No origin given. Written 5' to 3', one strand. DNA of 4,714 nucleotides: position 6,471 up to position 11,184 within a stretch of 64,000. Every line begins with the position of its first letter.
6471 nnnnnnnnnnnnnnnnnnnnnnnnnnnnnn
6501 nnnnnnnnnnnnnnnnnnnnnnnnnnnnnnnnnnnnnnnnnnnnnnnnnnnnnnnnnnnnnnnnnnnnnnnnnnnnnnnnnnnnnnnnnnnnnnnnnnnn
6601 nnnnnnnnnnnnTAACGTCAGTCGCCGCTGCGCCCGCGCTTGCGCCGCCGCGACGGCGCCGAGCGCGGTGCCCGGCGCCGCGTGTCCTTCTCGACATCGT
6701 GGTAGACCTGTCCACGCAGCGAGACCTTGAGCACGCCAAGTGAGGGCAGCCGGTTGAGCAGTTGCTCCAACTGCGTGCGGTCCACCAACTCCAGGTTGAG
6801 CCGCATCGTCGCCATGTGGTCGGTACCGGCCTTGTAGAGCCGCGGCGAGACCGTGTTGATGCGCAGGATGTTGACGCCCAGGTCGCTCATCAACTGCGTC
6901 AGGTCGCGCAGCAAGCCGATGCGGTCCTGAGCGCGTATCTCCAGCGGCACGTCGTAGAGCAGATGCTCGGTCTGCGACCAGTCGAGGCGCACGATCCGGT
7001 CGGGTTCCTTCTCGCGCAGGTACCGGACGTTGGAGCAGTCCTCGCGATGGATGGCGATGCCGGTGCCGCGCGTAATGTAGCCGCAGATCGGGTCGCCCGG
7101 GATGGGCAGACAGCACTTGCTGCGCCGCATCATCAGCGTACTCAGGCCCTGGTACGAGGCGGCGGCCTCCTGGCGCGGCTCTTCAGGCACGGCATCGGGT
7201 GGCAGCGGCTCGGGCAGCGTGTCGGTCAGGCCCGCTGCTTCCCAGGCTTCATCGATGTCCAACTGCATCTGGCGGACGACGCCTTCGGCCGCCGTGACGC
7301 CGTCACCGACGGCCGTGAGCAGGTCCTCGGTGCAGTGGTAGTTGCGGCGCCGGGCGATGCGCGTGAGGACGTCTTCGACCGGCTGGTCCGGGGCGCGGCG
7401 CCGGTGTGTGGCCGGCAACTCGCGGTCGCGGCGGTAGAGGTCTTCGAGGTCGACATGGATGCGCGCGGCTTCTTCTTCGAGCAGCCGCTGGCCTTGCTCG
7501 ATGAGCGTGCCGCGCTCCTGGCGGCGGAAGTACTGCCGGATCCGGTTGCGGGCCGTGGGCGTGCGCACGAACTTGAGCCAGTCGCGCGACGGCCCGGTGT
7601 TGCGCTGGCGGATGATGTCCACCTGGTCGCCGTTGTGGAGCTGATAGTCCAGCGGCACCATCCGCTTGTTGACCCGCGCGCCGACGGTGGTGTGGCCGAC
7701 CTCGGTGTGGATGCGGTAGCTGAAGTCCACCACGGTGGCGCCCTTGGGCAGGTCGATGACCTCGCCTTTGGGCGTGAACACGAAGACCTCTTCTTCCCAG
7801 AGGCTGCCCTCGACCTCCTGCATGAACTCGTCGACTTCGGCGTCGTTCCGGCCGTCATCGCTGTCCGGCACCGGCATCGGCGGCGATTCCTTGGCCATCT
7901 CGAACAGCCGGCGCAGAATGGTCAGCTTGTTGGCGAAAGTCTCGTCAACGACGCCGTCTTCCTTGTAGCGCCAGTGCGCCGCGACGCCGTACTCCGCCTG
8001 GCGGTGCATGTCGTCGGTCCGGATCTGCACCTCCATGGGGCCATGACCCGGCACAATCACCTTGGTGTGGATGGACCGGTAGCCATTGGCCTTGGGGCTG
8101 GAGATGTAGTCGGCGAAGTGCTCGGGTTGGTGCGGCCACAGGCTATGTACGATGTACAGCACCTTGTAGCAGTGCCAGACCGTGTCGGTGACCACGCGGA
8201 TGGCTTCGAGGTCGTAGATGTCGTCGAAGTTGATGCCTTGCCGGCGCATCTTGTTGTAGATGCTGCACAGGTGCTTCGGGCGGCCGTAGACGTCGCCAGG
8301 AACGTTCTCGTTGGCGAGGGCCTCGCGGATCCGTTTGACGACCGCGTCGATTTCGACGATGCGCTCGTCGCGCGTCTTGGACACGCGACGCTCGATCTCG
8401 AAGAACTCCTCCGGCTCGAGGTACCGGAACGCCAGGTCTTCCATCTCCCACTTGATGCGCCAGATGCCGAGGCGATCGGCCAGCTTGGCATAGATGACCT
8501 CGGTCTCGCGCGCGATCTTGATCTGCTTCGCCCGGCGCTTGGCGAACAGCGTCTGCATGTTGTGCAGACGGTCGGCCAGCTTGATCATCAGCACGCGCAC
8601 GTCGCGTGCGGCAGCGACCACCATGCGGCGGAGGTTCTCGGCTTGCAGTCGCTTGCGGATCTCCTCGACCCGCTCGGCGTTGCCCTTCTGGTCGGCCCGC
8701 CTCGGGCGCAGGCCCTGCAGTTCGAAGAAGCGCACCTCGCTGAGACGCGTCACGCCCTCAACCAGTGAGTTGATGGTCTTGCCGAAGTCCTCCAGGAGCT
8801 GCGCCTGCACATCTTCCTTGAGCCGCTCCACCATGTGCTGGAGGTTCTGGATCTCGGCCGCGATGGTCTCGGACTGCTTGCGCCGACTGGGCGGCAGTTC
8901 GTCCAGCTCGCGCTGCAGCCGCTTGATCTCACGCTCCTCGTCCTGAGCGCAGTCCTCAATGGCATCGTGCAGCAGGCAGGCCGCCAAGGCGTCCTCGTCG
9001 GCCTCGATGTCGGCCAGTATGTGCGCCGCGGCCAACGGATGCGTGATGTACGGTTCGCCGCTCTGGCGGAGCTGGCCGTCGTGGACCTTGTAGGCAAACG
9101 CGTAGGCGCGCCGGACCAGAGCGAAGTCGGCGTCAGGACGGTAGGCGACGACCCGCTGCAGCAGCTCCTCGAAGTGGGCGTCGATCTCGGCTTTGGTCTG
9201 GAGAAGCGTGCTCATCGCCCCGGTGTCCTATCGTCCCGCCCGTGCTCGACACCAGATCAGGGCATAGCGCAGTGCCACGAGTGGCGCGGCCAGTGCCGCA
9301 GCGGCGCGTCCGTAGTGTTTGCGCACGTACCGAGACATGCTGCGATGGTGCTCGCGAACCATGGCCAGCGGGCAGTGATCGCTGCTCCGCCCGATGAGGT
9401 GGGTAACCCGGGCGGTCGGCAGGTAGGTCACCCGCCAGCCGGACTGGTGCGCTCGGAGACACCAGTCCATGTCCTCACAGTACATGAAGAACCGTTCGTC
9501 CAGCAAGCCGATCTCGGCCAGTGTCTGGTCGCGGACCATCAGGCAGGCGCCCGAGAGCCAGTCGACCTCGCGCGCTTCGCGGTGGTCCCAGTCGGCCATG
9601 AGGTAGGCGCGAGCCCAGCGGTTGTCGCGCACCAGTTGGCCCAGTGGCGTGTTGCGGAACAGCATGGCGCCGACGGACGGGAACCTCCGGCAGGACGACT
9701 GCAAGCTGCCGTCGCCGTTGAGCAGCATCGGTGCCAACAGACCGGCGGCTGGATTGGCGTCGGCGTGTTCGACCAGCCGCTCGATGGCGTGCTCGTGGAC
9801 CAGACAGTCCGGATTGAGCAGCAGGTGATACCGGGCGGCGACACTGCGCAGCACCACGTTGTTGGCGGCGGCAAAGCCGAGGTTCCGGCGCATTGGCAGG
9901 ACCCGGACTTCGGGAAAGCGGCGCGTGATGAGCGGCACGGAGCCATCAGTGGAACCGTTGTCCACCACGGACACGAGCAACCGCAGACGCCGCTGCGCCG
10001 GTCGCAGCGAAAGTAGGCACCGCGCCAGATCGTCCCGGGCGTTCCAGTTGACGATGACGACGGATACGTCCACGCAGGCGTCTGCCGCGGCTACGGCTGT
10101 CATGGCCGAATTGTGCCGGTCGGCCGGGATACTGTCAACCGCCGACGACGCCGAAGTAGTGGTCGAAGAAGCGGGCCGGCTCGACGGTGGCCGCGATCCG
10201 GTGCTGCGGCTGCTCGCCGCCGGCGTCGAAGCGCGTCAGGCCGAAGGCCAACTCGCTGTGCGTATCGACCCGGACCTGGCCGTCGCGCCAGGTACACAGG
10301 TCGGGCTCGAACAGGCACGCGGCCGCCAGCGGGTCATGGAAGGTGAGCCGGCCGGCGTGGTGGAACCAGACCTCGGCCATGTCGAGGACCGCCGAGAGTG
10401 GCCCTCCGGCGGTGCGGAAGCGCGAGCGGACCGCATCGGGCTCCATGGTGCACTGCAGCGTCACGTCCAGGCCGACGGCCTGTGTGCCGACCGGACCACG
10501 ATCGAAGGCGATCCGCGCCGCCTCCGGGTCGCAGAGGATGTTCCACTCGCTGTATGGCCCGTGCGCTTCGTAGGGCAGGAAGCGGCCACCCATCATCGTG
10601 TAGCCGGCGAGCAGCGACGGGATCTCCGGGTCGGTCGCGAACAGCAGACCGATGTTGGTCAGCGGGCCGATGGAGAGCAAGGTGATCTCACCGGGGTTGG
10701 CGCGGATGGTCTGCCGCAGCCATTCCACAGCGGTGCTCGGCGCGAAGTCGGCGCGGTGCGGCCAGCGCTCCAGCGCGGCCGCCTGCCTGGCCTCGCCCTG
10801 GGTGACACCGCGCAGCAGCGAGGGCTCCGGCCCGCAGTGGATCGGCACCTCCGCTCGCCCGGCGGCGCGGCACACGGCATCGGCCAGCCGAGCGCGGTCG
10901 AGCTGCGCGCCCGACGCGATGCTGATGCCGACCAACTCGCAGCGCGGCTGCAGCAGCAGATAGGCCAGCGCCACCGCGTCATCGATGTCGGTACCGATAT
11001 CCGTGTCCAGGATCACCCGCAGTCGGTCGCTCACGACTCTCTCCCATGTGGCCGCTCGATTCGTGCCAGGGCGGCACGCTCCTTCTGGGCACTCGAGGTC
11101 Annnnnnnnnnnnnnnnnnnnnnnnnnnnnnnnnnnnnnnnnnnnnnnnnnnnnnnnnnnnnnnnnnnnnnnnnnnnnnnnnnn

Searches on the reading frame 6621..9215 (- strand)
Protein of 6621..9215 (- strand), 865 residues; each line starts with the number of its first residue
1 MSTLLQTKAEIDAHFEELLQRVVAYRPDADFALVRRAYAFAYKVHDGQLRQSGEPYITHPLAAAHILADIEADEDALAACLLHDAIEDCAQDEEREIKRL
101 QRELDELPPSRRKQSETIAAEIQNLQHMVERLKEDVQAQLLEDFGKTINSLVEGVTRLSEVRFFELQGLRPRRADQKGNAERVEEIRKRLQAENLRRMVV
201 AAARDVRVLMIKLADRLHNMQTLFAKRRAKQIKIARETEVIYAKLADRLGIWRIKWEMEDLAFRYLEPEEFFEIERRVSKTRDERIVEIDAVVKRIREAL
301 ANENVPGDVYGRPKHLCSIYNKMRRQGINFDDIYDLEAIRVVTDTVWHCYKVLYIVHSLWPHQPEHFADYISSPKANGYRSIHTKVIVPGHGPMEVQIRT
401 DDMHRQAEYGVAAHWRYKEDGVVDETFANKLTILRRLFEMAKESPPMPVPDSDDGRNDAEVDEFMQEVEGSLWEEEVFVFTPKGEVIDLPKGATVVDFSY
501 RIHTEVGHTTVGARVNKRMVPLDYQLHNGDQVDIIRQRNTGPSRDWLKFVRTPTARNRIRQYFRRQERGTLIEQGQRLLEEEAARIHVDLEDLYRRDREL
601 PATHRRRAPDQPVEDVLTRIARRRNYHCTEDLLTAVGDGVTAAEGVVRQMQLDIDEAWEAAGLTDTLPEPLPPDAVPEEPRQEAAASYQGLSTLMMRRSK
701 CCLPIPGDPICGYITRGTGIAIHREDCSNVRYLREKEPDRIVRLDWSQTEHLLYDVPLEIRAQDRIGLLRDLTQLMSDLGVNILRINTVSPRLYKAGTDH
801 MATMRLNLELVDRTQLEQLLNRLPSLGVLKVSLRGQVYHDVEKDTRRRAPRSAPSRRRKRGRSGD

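Call 7: search_protein_families(library=pfam, proteins=[window:6621-9215:-], max_evalue=0.01)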
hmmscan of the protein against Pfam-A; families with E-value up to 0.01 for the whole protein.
window:6621-9215:- (865 aa): 8 families
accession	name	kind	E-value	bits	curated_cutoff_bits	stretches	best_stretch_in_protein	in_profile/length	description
PF13328.12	HD_4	-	1.9e-40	138.6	27.2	2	125-252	46-156/156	HD domain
PF04607.23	RelA_SpoT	-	6.3e-39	133.2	27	1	311-420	1-111/113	Region found in RelA / SpoT proteins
PF02824.27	TGS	-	7.6e-23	80.8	22.2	1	477-535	1-59/60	TGS domain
PF13291.12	ACT_4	-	3.4e-11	44.1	27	1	754-826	5-72/80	ACT domain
PF01842.31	ACT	-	1e-07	32.1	27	1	758-823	3-61/66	ACT domain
PF01966.28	HD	-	1.3e-05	25.9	22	1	56-220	1-116/116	HD domain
PF19296.4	RelA_AH_RIS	-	0.00051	20.6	23.8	1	550-724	4-169/185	RelA/SpoT, AH and RIS domains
PF02597.26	ThiS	-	0.0086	17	22.5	0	485-535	14-70/76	ThiS family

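Call 8: search_protein_families(library=ncbifam, proteins=[window:6621-9215:-], max_evalue=0.01)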
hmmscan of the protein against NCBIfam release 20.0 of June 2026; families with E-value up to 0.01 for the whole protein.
window:6621-9215:- (865 aa): 5 families
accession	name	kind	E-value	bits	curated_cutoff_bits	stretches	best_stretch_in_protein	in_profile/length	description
TIGR00691.1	spoT_relA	subfamily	1.4e-190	635.1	499.2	2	137-823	57-676/687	RelA/SpoT family protein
NF008303.0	PRK11092.1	equivalog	9.5e-152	506.6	947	2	134-824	79-689/702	bifunctional GTP diphosphokinase/guanosine-3',5'-bis pyrophosphate 3'-pyrophosphohydrolase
NF008124.0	PRK10872.1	equivalog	3.3e-145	485.5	728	1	138-824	93-730/744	GTP diphosphokinase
NF053588.1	GTPPhKinYjbM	equivalog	3.7e-07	30.1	320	1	288-418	16-160/201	GTP diphosphokinase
NF007171.0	PRK09602.1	subfamily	0.0016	17.3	387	1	488-536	345-395/397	YchF-related putative GTPase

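Call 28: list_cluster_members(proteins=[P0001, P0002, P0003, window:6621-9215:-])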
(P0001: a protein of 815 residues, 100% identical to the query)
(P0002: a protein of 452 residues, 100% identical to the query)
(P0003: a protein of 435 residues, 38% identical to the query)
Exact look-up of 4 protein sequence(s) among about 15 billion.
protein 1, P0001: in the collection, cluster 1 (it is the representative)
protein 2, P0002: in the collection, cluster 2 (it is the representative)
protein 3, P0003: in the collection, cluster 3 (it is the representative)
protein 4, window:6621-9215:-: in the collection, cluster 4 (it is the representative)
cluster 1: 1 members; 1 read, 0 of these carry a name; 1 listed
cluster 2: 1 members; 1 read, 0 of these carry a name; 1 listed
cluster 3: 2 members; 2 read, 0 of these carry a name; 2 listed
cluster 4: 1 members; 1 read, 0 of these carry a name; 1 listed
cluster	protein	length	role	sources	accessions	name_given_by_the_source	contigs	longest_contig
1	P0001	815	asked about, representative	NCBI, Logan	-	-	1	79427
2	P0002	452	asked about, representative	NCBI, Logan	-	-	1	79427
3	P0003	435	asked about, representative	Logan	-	-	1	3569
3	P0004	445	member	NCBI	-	-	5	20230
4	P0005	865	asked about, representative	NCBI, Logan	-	-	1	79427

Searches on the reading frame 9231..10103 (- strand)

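Call 7: search_protein_families(library=pfam, proteins=[window:9231-10103:-], max_evalue=0.01)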
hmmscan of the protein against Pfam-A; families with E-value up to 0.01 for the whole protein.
window:9231-10103:- (291 aa): 3 families
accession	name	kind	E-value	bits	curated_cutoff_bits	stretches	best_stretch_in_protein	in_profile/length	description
PF00535.33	Glycos_transf_2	-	3.1e-18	66.7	23.3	1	14-128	1-117/168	Glycosyl transferase family 2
PF13641.12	Glyco_tranf_2_3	-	1.6e-16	61.5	27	1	13-254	3-226/230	Glycosyltransferase like family 2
PF13632.12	Glyco_trans_2_3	-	0.00063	20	27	1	183-235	72-122/198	Glycosyl transferase family group 2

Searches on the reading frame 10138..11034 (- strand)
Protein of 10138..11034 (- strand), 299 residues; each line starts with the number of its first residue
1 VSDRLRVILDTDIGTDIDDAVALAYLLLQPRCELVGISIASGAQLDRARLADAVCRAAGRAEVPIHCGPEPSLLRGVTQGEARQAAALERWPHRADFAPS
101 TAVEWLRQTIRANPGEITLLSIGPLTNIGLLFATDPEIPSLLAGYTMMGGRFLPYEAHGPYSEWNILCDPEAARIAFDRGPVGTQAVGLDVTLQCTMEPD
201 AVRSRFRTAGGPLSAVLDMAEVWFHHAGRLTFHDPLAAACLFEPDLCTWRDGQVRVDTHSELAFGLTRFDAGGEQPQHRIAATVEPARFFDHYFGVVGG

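Call 40: search_protein_families(library=pfam, proteins=[window:10138-11034:-], max_evalue=0.001)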
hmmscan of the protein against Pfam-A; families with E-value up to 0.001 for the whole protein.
window:10138-11034:- (299 aa): 1 family
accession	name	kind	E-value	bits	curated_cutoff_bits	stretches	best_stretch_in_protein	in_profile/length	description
PF01156.24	IU_nuc_hydro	-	5.3e-55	187.6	34.2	1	7-291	1-297/297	Inosine-uridine preferring nucleoside hydrolase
